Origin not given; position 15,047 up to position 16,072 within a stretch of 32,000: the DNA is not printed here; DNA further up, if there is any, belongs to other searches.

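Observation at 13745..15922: Three translationally coupled, equal-length paralogs of a minimal (Pol-beta-fold) nucleotidyltransferase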

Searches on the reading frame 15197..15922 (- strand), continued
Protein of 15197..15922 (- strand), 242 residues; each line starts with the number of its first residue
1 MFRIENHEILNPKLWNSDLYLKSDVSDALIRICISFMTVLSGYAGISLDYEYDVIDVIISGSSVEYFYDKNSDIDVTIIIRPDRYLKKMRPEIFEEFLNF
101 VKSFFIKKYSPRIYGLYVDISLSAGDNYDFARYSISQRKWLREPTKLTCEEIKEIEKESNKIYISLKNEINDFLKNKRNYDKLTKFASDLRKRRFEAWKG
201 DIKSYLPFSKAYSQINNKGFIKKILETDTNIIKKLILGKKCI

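Call 30: fold_search(model_id=the predicted structure, library=pdb)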
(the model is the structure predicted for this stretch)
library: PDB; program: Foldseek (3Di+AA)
matches with E <= 10: 208; with E <= 0.001: 0
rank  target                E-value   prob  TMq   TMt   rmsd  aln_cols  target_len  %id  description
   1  6xz0                  3.6e-02  0.33  0.23  0.23  15.0       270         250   12  Crystal structure of spectinomycin adenyltransferase AAD(9) from Enterococcus faecialis with spectinomycin (released 2020-04-15)
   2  3jyy_A                6.3e-02  0.21  0.19  0.18  15.8       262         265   10  SeMet LinB complexed with PPi (released 2009-11-03)
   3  6sxj                  7.1e-02  0.23  0.21  0.21  14.6       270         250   10  Crystal structure of spectinomycin adenyltransferase AAD(9) from Enterococcus faecialis (released 2020-04-15)
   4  7x4a                  8.8e-02  0.21  0.22  0.19  17.3       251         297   14  Native CD-NTase ClCdnE (released 2023-03-08)
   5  3jyy_B                8.8e-02  0.18  0.18  0.17  17.4       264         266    8  SeMet LinB complexed with PPi (released 2009-11-03)
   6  6e0m                  1.0e-01  0.33  0.26  0.24  17.6       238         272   10  Structure of Elizabethkingia meningoseptica CdnE cyclic dinucleotide synthase (released 2019-02-20)
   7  6e0o_A                1.4e-01  0.18  0.22  0.20  17.4       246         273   11  Structure of Elizabethkingia meningoseptica CdnE cyclic dinucleotide synthase with pppA[3'-5']pA (released 2019-02-20)
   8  6e0n                  1.7e-01  0.25  0.26  0.24  18.1       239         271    9  Structure of Elizabethkingia meningoseptica CdnE cyclic dinucleotide synthase with GTP and Apcpp (released 2019-02-20)
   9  3nvo_A                2.4e-01  0.15  0.21  0.20  14.8       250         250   10  The Soluble Domain Structure of the ZntB Zn2+ Efflux System (released 2011-03-23)
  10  6p82_B                2.6e-01  0.18  0.24  0.21  15.1       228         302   13  Structure of P. aeruginosa ATCC27853 CdnD, Apo form 1 (released 2019-12-25)
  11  6p82_D                3.0e-01  0.18  0.27  0.23  16.6       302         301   11  Structure of P. aeruginosa ATCC27853 CdnD, Apo form 1 (released 2019-12-25)
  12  5lpa_A                3.0e-01  0.13  0.22  0.21  15.9       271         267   11  AadA E87Q in complex with ATP, calcium and dihydrostreptomycin (released 2018-01-17)
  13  8fmw_C                3.2e-01  0.35  0.21  0.24   6.1       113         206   13  The structure of a hibernating ribosome in the Lyme disease pathogen (released 2023-11-08)
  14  7x4t_B                3.2e-01  0.16  0.24  0.21  14.5       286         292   12  LpCdnE UMPNPP Mg complex (released 2023-03-08)
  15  3nvo_B                4.5e-01  0.08  0.18  0.17  16.2       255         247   10  The Soluble Domain Structure of the ZntB Zn2+ Efflux System (released 2011-03-23)
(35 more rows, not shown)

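Call 36: fold_search(model_id=the predicted structure, library=viral)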
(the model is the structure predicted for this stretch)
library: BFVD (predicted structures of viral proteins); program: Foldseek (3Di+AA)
matches with E <= 10: 287; with E <= 0.001: 11
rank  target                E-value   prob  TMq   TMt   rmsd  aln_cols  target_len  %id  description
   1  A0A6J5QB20            8.9e-12  1.00  0.66  0.44   4.4       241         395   19  Uncharacterized protein [uncultured Caudovirales phage]
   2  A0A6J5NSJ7            1.9e-11  1.00  0.62  0.45   4.4       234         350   20  Uncharacterized protein [uncultured Caudovirales phage]
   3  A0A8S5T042            3.6e-11  1.00  0.64  0.35   4.6       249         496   25  Uncharacterized protein [Myoviridae sp. ctWb16]
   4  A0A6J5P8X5            6.7e-11  1.00  0.64  0.20   4.1       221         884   20  Uncharacterized protein [uncultured Caudovirales phage]
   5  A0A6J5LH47            8.9e-11  1.00  0.67  0.49   3.9       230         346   21  Polymerase, nucleotidyl transferase domain containing protein [uncultured Caudovirales phage]
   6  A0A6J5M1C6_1          1.3e-10  1.00  0.52  0.18   8.6       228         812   21  Amidoligase enzyme [uncultured Caudovirales phage]
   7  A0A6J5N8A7            2.3e-10  1.00  0.53  0.31  10.1       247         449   20  LETM1-like [uncultured Caudovirales phage]
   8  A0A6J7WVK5            3.6e-10  1.00  0.63  0.41   4.6       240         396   22  Uncharacterized protein [uncultured Caudovirales phage]
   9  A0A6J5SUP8            5.7e-10  1.00  0.63  0.42   4.6       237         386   17  Uncharacterized protein [uncultured Caudovirales phage]
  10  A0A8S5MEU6            1.7e-06  1.00  0.49  0.39   8.3       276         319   16  Uncharacterized protein [Siphoviridae sp. ctYh54]
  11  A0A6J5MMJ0            2.3e-06  1.00  0.57  0.47   7.0       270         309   14  Uncharacterized protein [uncultured Caudovirales phage]
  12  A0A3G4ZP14            1.2e-02  0.38  0.20  0.11  19.4       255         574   14  Uncharacterized protein (Fragment) [Terrestrivirus sp.]
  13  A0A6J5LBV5            1.5e-01  0.13  0.19  0.14  22.9       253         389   10  Uncharacterized protein [uncultured Caudovirales phage]
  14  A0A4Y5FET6            3.7e-01  0.11  0.17  0.21  24.9       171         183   15  Uncharacterized protein [Lactobacillus phage 3-521]
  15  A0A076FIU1            3.7e-01  0.06  0.14  0.05  21.0       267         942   14  VWFA domain-containing protein [Penaeus monodon nudivirus]
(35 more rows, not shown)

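Call 41: find_related_loci(query=A4, collection=genome_contigs, flank=8000)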
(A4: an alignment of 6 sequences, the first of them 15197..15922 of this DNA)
Query A4 (242 aa) in genome_contigs; peptide patterns used: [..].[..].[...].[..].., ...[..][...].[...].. (x = any residue, [..] = any of these).
155 stretches matched a pattern; 3 encode a relative of the query (tblastn E <= 1e-3); 3 distinct loci.
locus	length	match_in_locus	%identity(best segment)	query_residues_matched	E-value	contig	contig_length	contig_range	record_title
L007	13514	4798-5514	56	1-239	4e-92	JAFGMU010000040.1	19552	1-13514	MAG: Alphaproteobacteria bacterium isolate Zod_Metabat.497 k87_11174958, whole genome shotgun sequence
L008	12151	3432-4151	55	1-240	3e-86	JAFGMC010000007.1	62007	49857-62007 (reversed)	MAG: Alphaproteobacteria bacterium isolate Zod_Metabat.441 k87_4428219, whole genome shotgun sequence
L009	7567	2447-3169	40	1-241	3e-62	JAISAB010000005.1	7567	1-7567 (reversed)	MAG: Rickettsiales bacterium isolate Gx481_bin12 k119_2273364, whole genome shotgun sequence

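Call 47: find_encoding_contigs(protein=P0027, flank=8000, max_places=3)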
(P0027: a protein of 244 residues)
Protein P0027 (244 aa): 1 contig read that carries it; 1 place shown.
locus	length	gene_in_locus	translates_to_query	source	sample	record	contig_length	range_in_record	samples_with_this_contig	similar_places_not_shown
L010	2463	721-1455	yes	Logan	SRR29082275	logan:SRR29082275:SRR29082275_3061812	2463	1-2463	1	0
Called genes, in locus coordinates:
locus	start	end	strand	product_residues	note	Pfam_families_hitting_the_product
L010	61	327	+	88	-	-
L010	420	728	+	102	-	-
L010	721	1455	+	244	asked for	-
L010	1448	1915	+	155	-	-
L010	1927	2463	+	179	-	?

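Call 48: find_encoding_contigs(protein=P0030, flank=8000, max_places=3)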
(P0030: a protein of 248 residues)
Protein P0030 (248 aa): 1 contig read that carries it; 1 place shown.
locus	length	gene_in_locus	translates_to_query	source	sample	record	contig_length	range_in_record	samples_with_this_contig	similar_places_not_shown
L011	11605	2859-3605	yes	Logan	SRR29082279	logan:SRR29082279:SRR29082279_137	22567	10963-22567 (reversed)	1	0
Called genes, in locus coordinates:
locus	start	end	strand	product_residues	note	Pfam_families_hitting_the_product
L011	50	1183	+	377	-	-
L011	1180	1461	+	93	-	-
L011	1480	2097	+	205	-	-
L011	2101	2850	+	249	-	-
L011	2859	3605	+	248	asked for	-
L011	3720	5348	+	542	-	-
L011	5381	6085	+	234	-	-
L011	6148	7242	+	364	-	PF20706:GT4-conflict (weak), PF00534:Glycos_transf_1, PF13692:Glyco_trans_1_4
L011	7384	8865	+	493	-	-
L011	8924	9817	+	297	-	-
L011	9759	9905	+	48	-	-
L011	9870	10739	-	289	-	PF11276:DUF3078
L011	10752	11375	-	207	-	-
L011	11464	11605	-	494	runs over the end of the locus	PF17251:Pom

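Call 51: search_protein_families(library=pfam, alignment_id=A5, max_evalue=0.0001)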
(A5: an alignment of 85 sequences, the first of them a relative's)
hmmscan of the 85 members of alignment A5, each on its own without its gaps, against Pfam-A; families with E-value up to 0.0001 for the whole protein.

A. member 1, P0017 (510 aa): 3 families
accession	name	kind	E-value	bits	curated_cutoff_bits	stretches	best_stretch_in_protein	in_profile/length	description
PF01909.29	NTP_transf_2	-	1.1e-09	39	21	0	317-379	11-72/93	Nucleotidyltransferase domain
PF18765.7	Polbeta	-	2.8e-08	34.3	26.9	0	71-136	6-66/93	Polymerase beta, Nucleotidyltransferase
PF22600.2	MTPAP-like_central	-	1.2e-05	25.9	27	0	76-120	38-82/139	Poly(A) RNA polymerase, mitochondrial-like, central palm domain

B. families by the number of members that match (of 85 scanned): 23 families
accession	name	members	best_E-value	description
PF01909.29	NTP_transf_2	13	3.8e-10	Nucleotidyltransferase domain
PF22600.2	MTPAP-like_central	6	3.1e-07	Poly(A) RNA polymerase, mitochondrial-like, central palm domain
PF18907.5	DUF5662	5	1.1e-31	Family of unknown function (DUF5662)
PF18760.7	ART-PolyVal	5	5.5e-30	ADP-Ribosyltransferase in polyvalent proteins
PF22028.2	DUF6934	5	1.8e-17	Family of unknown function (DUF6934)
PF18905.5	DUF5661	4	1.1e-15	Protein of unknown function (DUF5661)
PF18765.7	Polbeta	4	2.8e-08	Polymerase beta, Nucleotidyltransferase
PF23780.1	S-AdoMet_lyase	2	9.8e-16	S-Adenosylmethionine lyase family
PF06296.18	RelE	2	1.3e-08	RelE toxin of RelE / RelB toxin-antitoxin system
PF01966.28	HD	2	7e-06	HD domain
PF00583.31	Acetyltransf_1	2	7.6e-05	Acetyltransferase (GNAT) family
PF15738.11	YafQ_toxin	1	7.4e-12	Bacterial toxin of type II toxin-antitoxin system, YafQ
PF00383.29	dCMP_cyt_deam_1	1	1.4e-10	Cytidine and deoxycytidylate deaminase zinc-binding region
PF01435.24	Peptidase_M48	1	1.3e-09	Peptidase family M48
PF12224.13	Amidoligase_2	1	4.2e-08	Putative amidoligase enzyme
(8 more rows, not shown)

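Call 54: search_protein_families(library=pfam, proteins=[L001:2790-3926:+, L009:145-1569:+, L011:3720-5348:+, L011:5381-6085:+, L009:4007-4645:+], max_evalue=1)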
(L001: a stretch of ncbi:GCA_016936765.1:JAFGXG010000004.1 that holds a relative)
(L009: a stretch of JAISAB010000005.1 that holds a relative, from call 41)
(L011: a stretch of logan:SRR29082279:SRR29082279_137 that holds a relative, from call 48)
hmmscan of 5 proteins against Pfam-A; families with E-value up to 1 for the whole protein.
L001:2790-3926:+ (378 aa): 2 families
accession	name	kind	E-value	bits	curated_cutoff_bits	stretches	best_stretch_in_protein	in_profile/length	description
PF21428.2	Gp7_helical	-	0.011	16.1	27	1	125-155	13-44/47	Baseplate wedge protein gp7, helical domain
PF15640.11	Tox-MPTase4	-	0.067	13.6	25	1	164-212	51-97/132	Metallopeptidase toxin 4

L009:145-1569:+ (474 aa): 0 families

L011:3720-5348:+ (542 aa): 1 family
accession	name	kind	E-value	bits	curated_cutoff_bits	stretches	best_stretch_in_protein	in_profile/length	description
PF04151.21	PPC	-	0.16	13.3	25.9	0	100-157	9-50/70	Bacterial pre-peptidase C-terminal domain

L011:5381-6085:+ (234 aa): 0 families

L009:4007-4645:+ (212 aa): 9 families
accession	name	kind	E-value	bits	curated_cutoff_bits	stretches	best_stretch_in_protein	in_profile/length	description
PF00239.26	Resolvase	-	9.4e-32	110.5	23.3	1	2-143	1-144/145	Resolvase, N terminal domain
PF01381.28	HTH_3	-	0.011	16.2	23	1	170-196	8-34/55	Helix-turn-helix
PF13936.12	HTH_38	-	0.022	14.9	27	1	163-193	12-42/44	Helix-turn-helix domain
PF13384.12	HTH_23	-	0.034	14.4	24.6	1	168-194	14-40/50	Homeodomain-like domain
PF07298.16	NnrU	-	0.062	13.4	24.7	1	76-145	92-159/188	NnrU protein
PF13560.12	HTH_31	-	0.088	13.6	27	1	169-191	12-34/64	Helix-turn-helix domain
PF13551.12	HTH_29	-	0.097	13.2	28.1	1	166-194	6-35/64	Winged helix-turn helix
PF09925.14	DUF2157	-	0.11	12.6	32.4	1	75-118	90-133/146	Predicted membrane protein (DUF2157)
PF21383.2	DPAGT1_ins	-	0.17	12.4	27.1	1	68-85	7-24/43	DPAGT1 insertion domain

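Call 55: find_encoding_contigs(protein=P0017, flank=8000, max_places=3)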
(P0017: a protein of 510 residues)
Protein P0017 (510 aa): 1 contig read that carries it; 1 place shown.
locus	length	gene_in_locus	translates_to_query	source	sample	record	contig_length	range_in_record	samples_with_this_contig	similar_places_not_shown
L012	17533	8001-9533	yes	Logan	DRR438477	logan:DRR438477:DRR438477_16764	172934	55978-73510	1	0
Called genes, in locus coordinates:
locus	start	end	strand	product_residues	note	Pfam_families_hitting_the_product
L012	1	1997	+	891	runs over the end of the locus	PF00133:tRNA-synt_1, PF01921:tRNA-synt_1f (faint), PF09334:tRNA-synt_1g, PF08264:Anticodon_1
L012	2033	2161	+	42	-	-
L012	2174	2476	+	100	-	-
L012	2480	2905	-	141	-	-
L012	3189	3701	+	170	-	-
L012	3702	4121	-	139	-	-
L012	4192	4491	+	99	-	-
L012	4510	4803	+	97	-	-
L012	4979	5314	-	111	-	-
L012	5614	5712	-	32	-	-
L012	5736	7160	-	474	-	PF00749:tRNA-synt_1c, PF19269:Anticodon_2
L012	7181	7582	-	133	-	-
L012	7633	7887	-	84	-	-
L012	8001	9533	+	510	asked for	PF22600:MTPAP-like_central (faint), PF01909:NTP_transf_2 (faint), PF18765:Polbeta (faint)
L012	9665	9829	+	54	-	-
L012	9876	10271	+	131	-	-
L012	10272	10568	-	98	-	-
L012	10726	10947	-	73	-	-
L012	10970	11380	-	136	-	-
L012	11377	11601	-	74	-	-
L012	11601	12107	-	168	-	-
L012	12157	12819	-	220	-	-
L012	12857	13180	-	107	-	-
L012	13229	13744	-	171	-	-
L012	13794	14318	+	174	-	PF01885:PTS_2-RNA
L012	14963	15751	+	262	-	PF13936:HTH_38 (weak)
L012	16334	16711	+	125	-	-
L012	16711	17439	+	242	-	-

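Call 57: find_related_loci(query=A2, collection=viral_contigs, flank=6000)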
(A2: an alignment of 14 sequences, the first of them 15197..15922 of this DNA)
Query A2 (242 aa) in viral_contigs; peptide patterns used: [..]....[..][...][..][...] (x = any residue, [..] = any of these).
186 stretches matched a pattern; 153 encode a relative of the query (tblastn E <= 1e-3); the best 80 are kept; 80 distinct loci.
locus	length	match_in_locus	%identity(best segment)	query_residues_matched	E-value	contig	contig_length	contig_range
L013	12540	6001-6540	28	7-196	5e-16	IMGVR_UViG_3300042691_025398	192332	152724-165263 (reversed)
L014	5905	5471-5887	35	4-150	7e-16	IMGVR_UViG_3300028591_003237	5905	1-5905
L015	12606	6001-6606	24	10-227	1e-15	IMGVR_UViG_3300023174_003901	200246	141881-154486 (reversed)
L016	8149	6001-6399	30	4-146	1e-15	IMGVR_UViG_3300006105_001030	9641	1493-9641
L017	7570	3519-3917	30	4-146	1e-15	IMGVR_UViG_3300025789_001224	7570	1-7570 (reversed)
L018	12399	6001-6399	30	4-146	1e-15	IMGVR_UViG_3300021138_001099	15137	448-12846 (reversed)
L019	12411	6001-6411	31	4-148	1e-15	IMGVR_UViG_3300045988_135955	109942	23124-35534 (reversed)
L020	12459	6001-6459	29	4-170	1e-15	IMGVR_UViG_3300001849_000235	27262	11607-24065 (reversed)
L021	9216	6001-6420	30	4-151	2e-15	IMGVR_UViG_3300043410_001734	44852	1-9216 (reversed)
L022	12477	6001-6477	30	4-171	5e-15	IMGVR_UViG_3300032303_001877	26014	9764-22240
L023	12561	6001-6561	27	7-204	6e-15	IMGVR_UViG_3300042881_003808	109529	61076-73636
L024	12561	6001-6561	27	7-204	6e-15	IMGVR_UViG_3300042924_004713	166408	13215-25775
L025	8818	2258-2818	27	7-204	6e-15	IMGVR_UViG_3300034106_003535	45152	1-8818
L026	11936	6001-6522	27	7-194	1e-14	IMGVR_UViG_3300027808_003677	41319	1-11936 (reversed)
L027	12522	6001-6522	27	7-194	1e-14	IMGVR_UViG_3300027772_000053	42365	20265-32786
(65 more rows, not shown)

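Call 70: predict_structure(alignment_id=A6)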
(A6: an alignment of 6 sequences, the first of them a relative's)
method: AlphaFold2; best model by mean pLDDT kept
length: 510 residues; sequences in the alignment: 6
mean_pLDDT: 76.6   pTM: 0.58
mean pLDDT of the five models: 76.6, 76.2, 74.2, 72.3, 70.8
residues with pLDDT >= 90: 89; 70-90: 303; 50-70: 67; < 50: 51
segments of 3 or more residues with pLDDT < 50: 11-33, 263-279, 504-510
pLDDT, mean of each block of 10 residues (from residue 1): 59 41 35 63 86 91 86 81 84 77 88 77 77 77 84 76 87 60 85 89 85 80 69 72 80 77 43 40 77 88 89 76 88 74 86 71 74 83 83 92 74 84 93 88 91 85 81 82 79 74 46
secondary structure, 60 per line:
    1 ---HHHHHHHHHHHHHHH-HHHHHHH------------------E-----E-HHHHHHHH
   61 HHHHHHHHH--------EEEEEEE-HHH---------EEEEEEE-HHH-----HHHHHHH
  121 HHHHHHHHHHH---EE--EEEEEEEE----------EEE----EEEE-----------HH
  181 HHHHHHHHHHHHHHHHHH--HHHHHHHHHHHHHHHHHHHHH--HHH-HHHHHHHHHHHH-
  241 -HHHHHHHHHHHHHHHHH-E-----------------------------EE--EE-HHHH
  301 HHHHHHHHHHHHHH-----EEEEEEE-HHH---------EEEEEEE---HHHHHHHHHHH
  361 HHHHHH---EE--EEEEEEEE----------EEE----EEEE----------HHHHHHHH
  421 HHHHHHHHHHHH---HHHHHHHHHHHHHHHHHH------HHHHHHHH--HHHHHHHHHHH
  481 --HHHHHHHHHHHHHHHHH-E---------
elements in order: H4-18 H20-26 H53-69 E78-84 E98-104 H114-131 E139-146 E157-159 E164-167 H179-198 H201-221 H228-239 H242-258 H297-314 E320-326 E340-346 H350-366 E374-381 E392-394 E399-402 H413-432 H436-453 H460-467 H470-480 H483-499
